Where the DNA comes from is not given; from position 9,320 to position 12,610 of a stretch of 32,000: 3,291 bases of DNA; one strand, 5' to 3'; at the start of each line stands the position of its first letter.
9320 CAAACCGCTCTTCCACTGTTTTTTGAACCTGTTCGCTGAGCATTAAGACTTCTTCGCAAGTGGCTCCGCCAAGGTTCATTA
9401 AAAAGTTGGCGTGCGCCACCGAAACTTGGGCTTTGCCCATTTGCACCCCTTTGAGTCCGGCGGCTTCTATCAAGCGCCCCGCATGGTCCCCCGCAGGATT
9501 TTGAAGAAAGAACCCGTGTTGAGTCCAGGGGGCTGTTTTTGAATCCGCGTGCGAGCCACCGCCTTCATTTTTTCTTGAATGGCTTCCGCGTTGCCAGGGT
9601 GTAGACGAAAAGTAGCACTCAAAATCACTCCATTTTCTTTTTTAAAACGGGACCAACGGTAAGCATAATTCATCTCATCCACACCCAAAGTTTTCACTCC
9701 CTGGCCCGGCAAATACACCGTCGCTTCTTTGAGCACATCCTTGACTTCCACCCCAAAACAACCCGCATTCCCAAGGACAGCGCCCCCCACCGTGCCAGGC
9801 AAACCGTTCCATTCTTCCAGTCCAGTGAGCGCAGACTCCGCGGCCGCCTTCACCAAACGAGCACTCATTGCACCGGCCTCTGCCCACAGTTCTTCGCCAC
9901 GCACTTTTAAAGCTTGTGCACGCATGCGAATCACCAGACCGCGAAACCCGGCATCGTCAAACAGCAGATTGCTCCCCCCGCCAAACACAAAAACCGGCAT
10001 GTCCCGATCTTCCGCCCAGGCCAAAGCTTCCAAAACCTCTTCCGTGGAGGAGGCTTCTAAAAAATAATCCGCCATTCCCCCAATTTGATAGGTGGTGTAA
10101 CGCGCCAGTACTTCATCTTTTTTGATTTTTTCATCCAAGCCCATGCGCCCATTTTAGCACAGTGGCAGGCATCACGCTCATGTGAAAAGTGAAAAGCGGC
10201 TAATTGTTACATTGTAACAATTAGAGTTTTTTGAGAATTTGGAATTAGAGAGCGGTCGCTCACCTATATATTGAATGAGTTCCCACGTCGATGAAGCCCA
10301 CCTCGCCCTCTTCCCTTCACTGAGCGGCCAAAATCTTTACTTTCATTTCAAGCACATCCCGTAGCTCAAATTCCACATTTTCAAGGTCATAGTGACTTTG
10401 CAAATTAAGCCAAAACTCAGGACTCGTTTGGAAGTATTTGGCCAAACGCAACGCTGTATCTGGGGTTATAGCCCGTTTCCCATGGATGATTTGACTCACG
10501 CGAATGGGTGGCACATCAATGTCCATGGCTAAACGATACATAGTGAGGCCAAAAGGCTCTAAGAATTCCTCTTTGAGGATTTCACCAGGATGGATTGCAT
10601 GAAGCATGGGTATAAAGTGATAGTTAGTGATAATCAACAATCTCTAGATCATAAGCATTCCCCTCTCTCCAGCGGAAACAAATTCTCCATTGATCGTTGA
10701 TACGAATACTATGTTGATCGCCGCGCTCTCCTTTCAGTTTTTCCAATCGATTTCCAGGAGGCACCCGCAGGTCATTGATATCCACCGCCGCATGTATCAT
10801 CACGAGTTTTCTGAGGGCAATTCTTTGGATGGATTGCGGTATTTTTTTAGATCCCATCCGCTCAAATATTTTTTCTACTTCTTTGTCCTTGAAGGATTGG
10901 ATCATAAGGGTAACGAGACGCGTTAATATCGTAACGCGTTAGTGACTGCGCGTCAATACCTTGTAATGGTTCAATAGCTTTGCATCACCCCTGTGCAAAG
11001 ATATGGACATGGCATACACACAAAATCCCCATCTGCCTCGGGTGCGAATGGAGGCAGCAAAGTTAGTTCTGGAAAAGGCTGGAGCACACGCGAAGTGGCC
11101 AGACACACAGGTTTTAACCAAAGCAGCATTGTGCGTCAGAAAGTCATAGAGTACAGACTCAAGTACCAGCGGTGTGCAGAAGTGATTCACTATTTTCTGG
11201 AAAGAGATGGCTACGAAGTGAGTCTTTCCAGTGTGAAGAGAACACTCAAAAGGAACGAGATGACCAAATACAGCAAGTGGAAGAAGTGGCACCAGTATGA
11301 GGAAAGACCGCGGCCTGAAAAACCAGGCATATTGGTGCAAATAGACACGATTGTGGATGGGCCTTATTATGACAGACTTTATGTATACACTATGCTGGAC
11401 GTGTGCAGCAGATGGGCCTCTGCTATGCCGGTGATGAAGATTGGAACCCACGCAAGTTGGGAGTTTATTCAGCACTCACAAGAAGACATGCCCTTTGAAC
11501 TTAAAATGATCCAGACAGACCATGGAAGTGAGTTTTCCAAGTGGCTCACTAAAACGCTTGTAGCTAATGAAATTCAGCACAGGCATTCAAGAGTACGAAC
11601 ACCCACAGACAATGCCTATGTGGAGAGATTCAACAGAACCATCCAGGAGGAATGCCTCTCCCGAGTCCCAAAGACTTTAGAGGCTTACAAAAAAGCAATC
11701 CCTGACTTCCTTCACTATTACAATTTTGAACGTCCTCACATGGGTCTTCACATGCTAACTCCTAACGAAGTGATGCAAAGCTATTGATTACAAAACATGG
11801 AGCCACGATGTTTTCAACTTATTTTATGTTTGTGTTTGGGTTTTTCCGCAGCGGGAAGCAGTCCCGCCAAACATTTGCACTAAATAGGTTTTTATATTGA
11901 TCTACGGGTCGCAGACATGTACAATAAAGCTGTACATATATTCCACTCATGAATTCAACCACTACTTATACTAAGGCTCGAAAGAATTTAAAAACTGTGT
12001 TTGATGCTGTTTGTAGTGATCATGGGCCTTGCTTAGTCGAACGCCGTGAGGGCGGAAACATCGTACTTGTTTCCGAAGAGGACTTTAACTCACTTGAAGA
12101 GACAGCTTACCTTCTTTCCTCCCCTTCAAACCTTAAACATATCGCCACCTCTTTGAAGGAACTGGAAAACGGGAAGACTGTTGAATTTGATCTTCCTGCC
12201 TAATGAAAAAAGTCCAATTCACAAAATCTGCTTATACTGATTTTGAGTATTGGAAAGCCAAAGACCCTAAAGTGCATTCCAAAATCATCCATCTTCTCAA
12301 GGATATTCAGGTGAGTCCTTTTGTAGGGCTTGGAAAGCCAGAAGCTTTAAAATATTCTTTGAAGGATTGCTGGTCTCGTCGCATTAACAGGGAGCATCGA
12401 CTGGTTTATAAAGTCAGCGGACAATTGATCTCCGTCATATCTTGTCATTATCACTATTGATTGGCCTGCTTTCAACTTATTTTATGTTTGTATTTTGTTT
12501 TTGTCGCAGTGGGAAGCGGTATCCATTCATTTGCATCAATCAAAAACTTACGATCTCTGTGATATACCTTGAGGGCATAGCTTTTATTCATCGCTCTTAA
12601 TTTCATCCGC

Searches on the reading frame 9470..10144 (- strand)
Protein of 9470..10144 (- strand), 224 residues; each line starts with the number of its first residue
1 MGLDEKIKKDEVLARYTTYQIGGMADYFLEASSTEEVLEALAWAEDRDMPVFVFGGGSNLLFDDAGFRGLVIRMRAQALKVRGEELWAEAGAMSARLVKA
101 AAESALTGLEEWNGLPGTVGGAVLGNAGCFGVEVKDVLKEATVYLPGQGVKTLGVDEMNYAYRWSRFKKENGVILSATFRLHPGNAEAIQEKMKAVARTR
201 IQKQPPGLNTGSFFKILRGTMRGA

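Call 63: search_protein_families(library=pfam, proteins=[window:9470-10144:-], max_evalue=0.001)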
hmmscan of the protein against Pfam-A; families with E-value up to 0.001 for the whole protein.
window:9470-10144:- (224 aa): 1 family
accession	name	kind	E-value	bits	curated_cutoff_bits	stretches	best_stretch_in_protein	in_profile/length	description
PF01565.28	FAD_binding_4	-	4.5e-21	75.4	26.4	1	26-147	2-132/139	FAD binding domain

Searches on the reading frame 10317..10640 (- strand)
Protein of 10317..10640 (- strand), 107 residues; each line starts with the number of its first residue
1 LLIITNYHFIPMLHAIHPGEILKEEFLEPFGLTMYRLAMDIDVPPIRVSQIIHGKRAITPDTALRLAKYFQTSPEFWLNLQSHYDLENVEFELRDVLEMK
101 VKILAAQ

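Call 6: search_protein_families(library=pfam, proteins=[window:10317-10640:-], max_evalue=0.01)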
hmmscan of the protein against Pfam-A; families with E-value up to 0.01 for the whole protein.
window:10317-10640:- (107 aa): 1 family
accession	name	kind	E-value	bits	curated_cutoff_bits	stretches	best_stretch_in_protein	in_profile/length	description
PF01381.28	HTH_3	-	1.6e-09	38.1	23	1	25-77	3-55/55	Helix-turn-helix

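Call 7: search_protein_families(library=ncbifam, proteins=[window:10317-10640:-], max_evalue=0.01)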
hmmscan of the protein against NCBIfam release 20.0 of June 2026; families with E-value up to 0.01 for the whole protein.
window:10317-10640:- (107 aa): 1 family
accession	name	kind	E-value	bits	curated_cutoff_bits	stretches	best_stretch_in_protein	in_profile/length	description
TIGR02607.1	antidote_HigA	equivalog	2.8e-33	113.6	47.7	1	12-90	1-79/81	HigA family addiction module antitoxin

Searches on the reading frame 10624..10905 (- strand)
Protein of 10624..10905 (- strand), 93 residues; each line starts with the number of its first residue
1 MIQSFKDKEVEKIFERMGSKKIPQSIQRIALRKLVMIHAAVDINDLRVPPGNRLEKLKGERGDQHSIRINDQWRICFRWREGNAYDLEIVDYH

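Call 6: search_protein_families(library=pfam, proteins=[window:10624-10905:-], max_evalue=0.01)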
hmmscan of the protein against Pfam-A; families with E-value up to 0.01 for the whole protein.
window:10624-10905:- (93 aa): 1 family
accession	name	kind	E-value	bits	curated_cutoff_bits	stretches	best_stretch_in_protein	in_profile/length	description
PF05015.19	HigB-like_toxin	-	2.1e-22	79.8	27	1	4-93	2-91/91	RelE-like toxin of type II toxin-antitoxin system HigB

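Call 7: search_protein_families(library=ncbifam, proteins=[window:10624-10905:-], max_evalue=0.01)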
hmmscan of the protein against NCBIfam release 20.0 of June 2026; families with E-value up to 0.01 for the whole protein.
window:10624-10905:- (93 aa): 0 families

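Call 44: find_encoding_contigs(protein=window:10624-10905:-, flank=2500, max_places=6)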
Protein window:10624-10905:- (93 aa): no gene with exactly this product is on record in the collection.

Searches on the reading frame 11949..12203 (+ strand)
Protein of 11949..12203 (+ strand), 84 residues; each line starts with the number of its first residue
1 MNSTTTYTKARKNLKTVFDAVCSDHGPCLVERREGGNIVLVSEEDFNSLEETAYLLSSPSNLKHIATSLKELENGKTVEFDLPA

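Call 63: search_protein_families(library=pfam, proteins=[window:11949-12203:+], max_evalue=0.001)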
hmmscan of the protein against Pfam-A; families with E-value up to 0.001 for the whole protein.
window:11949-12203:+ (84 aa): 1 family
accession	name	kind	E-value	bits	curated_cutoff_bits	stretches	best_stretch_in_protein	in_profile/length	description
PF02604.26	PhdYeFM_antitox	-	7.8e-18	64.5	29.8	1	4-74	3-73/74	Antitoxin Phd_YefM, type II toxin-antitoxin system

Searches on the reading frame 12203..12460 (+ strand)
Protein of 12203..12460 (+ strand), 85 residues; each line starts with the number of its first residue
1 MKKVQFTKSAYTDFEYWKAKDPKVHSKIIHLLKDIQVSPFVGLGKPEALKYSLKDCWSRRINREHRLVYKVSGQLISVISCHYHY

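Call 63: search_protein_families(library=pfam, proteins=[window:12203-12460:+], max_evalue=0.001)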
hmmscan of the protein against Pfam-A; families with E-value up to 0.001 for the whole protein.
window:12203-12460:+ (85 aa): 1 family
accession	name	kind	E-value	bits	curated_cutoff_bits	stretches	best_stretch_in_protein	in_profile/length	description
PF06769.20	YoeB_toxin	-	8.8e-32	109.4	27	1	6-85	1-80/80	YoeB-like toxin of bacterial type II toxin-antitoxin system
